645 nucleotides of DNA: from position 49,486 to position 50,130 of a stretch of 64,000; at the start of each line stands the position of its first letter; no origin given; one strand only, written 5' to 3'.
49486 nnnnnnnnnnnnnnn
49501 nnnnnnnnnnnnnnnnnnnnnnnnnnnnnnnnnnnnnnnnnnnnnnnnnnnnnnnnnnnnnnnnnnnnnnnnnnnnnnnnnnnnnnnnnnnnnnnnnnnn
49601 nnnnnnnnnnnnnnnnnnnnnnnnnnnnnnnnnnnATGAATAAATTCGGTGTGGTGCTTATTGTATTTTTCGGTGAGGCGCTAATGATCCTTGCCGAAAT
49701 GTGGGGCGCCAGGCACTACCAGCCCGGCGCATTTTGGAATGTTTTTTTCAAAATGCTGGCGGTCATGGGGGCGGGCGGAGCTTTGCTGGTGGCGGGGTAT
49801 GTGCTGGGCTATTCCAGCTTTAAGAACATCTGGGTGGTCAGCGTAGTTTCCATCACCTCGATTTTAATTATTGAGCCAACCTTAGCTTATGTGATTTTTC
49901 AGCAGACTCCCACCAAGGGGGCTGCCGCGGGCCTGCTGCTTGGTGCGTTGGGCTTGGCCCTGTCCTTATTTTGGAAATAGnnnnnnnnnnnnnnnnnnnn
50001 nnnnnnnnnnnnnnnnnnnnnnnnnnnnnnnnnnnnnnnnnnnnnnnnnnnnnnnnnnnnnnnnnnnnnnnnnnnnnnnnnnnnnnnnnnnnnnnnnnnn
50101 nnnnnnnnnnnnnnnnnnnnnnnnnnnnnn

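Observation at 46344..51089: Tightly overlapped seven-gene cluster downstream of tRNA-Ser: a candidate small-molecule or glycolipid pathway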

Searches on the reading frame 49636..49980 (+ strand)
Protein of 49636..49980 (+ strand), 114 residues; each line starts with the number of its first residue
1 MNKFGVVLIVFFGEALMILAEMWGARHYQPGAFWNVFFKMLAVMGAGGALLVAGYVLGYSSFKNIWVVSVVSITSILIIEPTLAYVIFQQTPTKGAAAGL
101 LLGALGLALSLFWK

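Call 4: search_protein_families(library=pfam, proteins=[window:49636-49980:+], max_evalue=0.01)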
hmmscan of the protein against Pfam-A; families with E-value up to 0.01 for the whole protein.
window:49636-49980:+ (114 aa): 0 families

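Call 5: search_protein_families(library=ncbifam, proteins=[window:49636-49980:+], max_evalue=0.01)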
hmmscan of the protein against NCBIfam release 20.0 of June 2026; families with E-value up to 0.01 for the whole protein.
window:49636-49980:+ (114 aa): 0 families

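Call 34: search_protein_families(library=pfam, proteins=[window:49636-49980:+], max_evalue=10)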
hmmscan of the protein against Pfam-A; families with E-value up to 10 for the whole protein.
window:49636-49980:+ (114 aa): 2 families
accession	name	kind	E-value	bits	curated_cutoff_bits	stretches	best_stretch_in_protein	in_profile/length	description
PF23417.1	STING_TM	-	0.12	13.2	28.1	1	15-72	20-82/109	STING transmembrane domain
PF01146.22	Caveolin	-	0.12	12.8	25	1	22-84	42-103/133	Caveolin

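Call 35: search_protein_families(library=padloc, proteins=[window:49636-49980:+], max_evalue=0.01)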
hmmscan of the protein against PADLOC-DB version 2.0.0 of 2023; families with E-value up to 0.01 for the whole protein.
window:49636-49980:+ (114 aa): 0 families

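Call 42: search_protein_representatives(protein=window:49636-49980:+)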
Query: 114 residues. Proteins with E-value up to 0.001 (for the whole library): 136; up to 1e-10: 91; up to 1e-30: 0. The best 136 are listed.
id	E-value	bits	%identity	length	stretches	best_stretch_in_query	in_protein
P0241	3.6e-28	114.0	57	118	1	3-111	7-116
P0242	1.5e-26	108.8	57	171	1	3-105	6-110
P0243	7.7e-25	103.3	53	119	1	3-113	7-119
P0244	1.3e-24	102.5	53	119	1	3-113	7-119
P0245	1.9e-24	102.0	51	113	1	7-112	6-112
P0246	2.4e-23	98.5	50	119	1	4-112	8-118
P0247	7.6e-23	96.8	51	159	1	8-112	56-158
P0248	1.9e-22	95.6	50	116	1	3-113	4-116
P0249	1.7e-21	92.5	48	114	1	3-113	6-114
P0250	1.7e-21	92.5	53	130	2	35-111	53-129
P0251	7.4e-21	90.5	44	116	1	5-112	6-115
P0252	3.9e-20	88.1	47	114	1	2-113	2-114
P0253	8.3e-20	87.1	43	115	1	2-110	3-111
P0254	1.1e-19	86.7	45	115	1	3-108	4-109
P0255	3.3e-19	85.1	47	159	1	6-110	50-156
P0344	6.2e-09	52.0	29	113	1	9-111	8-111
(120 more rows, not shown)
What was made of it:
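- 49636..49980 (+): Small 4-helix membrane protein (114 aa) of an unannotated family with an SMR (EmrE/Gdx)-like fold. It is the most recent insertion, between cyclase and GT. 136 clusters found among 1.84 billion representatives (call 42).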

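Call 44: search_protein_families(library=pfam, alignment_id=A2, max_evalue=0.01)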
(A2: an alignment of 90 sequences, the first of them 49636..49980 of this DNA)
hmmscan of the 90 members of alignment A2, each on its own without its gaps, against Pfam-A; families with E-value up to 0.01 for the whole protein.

A. member 1, window:49636-49980:+ (114 aa): 0 families

B. families by the number of members that match (of 90 scanned): 4 families
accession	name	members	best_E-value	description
PF00892.27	EamA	3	9e-05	EamA-like transporter family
PF02652.20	Lactate_perm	1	0.00021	L-lactate permease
PF12794.12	MscS_TM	1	0.0053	Mechanosensitive ion channel inner membrane domain 1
PF24661.1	DUF7649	1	0.0082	Domain of unknown function (DUF7649)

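Call 46: find_homologous_proteins(query=A2, max_evalue=0.001)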
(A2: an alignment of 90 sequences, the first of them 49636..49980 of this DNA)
Query A2 (90 sequences) (114 aa, profile of the alignment): 25 proteins with E <= 0.001 among 8000 candidates.
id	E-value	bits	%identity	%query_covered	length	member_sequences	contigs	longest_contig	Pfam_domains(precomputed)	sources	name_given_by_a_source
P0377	7.9e-38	147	51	97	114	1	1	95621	-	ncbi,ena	-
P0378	6.5e-37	144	57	99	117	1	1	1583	-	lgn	-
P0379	3.0e-36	142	91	100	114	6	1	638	-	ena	-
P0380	7.8e-36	141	53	93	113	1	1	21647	-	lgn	-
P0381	1.7e-35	140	62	100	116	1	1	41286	-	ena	-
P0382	3.8e-35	138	55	97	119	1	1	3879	-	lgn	-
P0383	3.9e-35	138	57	99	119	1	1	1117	-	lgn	-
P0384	4.5e-35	138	52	94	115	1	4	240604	-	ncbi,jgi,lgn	jgi:hypothetical protein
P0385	1.5e-34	136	57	78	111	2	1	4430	-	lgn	-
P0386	8.3e-33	131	54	98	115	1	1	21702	-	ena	-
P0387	1.0e-32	131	51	95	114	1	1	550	-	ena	-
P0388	1.2e-31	127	73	86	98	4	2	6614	-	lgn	-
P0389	3.4e-31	126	46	93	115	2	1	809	-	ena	-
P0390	3.8e-28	116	48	95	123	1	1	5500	-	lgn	-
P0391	6.1e-28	115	59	82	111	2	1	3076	-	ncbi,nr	ncbi:hypothetical protein HYS48_03285 [Candidatus Woesearchaeota archaeon]|nr:hypothetical protein [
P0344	2.8e-25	107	38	58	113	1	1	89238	-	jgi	-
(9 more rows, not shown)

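Call 47: find_encoding_contigs(protein=P0384, flank=6000, max_places=2)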
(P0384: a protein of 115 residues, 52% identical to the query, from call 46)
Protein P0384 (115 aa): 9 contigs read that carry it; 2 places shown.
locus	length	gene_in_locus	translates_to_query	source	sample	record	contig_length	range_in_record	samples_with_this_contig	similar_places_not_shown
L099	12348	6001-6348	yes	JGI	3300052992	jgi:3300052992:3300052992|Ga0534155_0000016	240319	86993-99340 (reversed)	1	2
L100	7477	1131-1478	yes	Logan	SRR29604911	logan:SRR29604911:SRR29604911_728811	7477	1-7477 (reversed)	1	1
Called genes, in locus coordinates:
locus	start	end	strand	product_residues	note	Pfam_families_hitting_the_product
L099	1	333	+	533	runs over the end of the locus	PF03023:MurJ, PF13440:Polysacc_synt_3 (weak), PF01554:MatE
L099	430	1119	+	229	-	-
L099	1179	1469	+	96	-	-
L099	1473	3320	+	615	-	PF00009:GTP_EFTU, PF01926:MMR_HSR1 (weak), PF00071:Ras (weak), PF22042:EF-G_D2, PF03144:GTP_EFTU_D2, PF14492:EFG_III (faint), PF00679:EFG_C, PF06421:LepA_C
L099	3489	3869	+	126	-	PF04977:DivIC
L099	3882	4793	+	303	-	PF13624:SurA_N_3 (weak), PF13623:SurA_N_2 (faint), PF13145:Rotamase_2, PF00639:Rotamase, PF13616:Rotamase_3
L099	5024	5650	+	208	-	-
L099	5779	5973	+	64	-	PF09834:DUF2061 (weak)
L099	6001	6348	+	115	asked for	-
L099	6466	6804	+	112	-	-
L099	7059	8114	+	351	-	PF00092:VWA, PF13519:VWA_2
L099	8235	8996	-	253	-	PF04402:SIMPL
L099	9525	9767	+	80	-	PF09527:ATPase_gene1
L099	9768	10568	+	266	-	PF00119:ATP-synt_A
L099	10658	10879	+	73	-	PF00137:ATP-synt_C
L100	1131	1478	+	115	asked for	-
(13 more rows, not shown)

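Call 48: find_encoding_contigs(protein=P0344, flank=6000, max_places=2)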
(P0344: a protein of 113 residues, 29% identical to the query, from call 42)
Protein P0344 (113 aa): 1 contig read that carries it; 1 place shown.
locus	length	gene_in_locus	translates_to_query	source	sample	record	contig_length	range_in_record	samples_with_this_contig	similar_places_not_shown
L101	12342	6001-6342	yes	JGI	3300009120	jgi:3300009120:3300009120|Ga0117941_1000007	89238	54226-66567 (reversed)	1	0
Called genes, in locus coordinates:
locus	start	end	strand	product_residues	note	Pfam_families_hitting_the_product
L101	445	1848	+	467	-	-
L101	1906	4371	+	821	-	PF00443:UCH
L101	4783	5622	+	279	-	-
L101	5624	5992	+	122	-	-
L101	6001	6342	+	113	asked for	-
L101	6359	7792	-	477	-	PF01946:Thi4 (faint), PF00890:FAD_binding_2, PF01266:DAO (weak), PF01494:FAD_binding_3 (weak), PF07992:Pyr_redox_2 (weak), PF12831:FAD_oxidored (weak), PF13450:NAD_binding_8, PF01593:Amino_oxidase, +2 more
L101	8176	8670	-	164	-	-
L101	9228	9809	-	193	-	-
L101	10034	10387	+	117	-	-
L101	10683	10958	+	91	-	-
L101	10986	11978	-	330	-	PF12796:Ank_2, PF13606:Ank_3 (faint), PF13637:Ank_4, PF13857:Ank_5 (weak), PF00023:Ank (weak), PF13637:Ank_4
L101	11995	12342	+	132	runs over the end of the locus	-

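Call 51: search_protein_families(library=phrogs, proteins=[window:49636-49980:+], max_evalue=0.01)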
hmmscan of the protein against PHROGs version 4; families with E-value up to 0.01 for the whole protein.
window:49636-49980:+ (114 aa): 0 families

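Call 59: predict_structure(alignment_id=A3)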
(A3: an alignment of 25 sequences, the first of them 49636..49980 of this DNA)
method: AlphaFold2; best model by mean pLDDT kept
length: 114 residues; sequences in the alignment: 25
mean_pLDDT: 94.5   pTM: 0.82
mean pLDDT of the five models: 94.5, 94.3, 94.2, 94.0, 92.5
residues with pLDDT >= 90: 103; 70-90: 10; 50-70: 1; < 50: 0
segments of 3 or more residues with pLDDT < 50: none
pLDDT, mean of each block of 10 residues (from residue 1): 94 98 96 96 98 98 95 95 96 93 88 77
secondary structure, 60 per line:
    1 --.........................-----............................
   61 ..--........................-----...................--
elements in order: H3-27 H33-62 H65-88 H94-112
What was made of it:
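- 49636..49980 (+): AF2 pLDDT 94.5 with four helices (call 59).
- On SMR (small multidrug resistance) transporters, for the 4-TM protein: AF2 helices at 3-27, 33-62, 65-88 and 94-112, pLDDT 94.5 (call 59).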

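Call 62: fold_search(model_id=the predicted structure, library=pdb)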
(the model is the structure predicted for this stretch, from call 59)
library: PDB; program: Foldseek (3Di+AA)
matches with E <= 10: 66; with E <= 0.001: 0
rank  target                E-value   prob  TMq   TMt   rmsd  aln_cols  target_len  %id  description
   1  8uwu_MODEL_1_A        4.0e-01  0.98  0.65  0.67   4.1       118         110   13  EmrE structure in the proton-bound state (WT/L51I heterodimer) (released 2024-05-29)
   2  8uoz_MODEL_1_A        5.6e-01  0.92  0.57  0.59   4.7       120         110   17  EmrE structure in the TPP-bound state (WT/E14Q heterodimer) (released 2024-05-29)
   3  7mgx_A                1.2e+00  0.85  0.62  0.67   3.9       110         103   12  Structure of EmrE-D3 mutant in complex with monobody L10 and methyl viologen (released 2022-03-02)
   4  6wk5_A                1.4e+00  0.87  0.62  0.67   4.2       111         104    8  Crystal structure of Gdx-Clo from Small Multidrug Resistance family of transporters (released 2020-10-28)
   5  8vxu_A                1.5e+00  0.80  0.59  0.64   4.1       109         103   13  Crystal structure of Gdx-Clo A60T from Small Multidrug Resistance family of transporters in complex with cetyltrimetyl (released 2024-05-08)
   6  7x0z_B                2.5e+00  0.28  0.46  0.13   7.8       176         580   12  Cryo-EM structure of human ABCD1 E630Q in the presence of ATP and Magnesium in outward-facing state (released 2023-03-22)
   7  1jig_A                2.5e+00  0.13  0.33  0.27  16.7       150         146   12  Dlp-2 from Bacillus anthracis (released 2002-06-19)
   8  8vxu_B                2.9e+00  0.35  0.48  0.52   6.1       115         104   10  Crystal structure of Gdx-Clo A60T from Small Multidrug Resistance family of transporters in complex with cetyltrimetyl (released 2024-05-08)
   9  9n63_B                3.1e+00  0.18  0.37  0.09  18.8       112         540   17  Transporter associated with antigen processing (TAP) EQ mutant bound to ATP in the outward-facing open state (released 2025-09-03)
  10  4dyu_D                3.3e+00  0.12  0.29  0.23  15.3       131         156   10  The crystal structure of DNA starvation/stationary phase protection protein Dps from Yersinia pestis KIM 10 (released 2012-03-14)
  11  7ssu_B                3.9e+00  0.28  0.48  0.51   5.1       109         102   16  Structure of EmrE-D3 mutant in complex with monobody L10 and methyltriphenylphosphonium (released 2022-03-02)
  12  7n5a_A                4.5e+00  0.09  0.31  0.08  20.9       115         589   17  Structure of AtAtm3 in the closed conformation (released 2022-04-13)
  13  6h2f_D                4.8e+00  0.38  0.46  0.16  13.4        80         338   19  Structure of the pre-pore AhlB of the tripartite alpha-pore forming toxin, AHL, from Aeromonas hydrophila. (released 2019-07-10)
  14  4wyv_A                5.0e+00  0.20  0.41  0.25   8.8       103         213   14  Crystal Structure of Human Translin in Open Conformation (released 2014-11-26)
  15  6ral_A                5.3e+00  0.35  0.46  0.10  10.8        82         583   15  Heterodimeric ABC exporter TmrAB under turnover conditions in asymmetric unlocked return conformation (released 2019-07-31)
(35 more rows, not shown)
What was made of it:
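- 49636..49980 (+): The top five PDB fold hits are EmrE or Gdx-Clo, TM 0.57-0.67, but E is 0.4 or worse (call 62).
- On SMR (small multidrug resistance) transporters, for the 4-TM protein: The top five hits are EmrE or Gdx-Clo, TM 0.57-0.67 and prob 0.80-0.98, but E is 0.4-1.5 (call 62)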
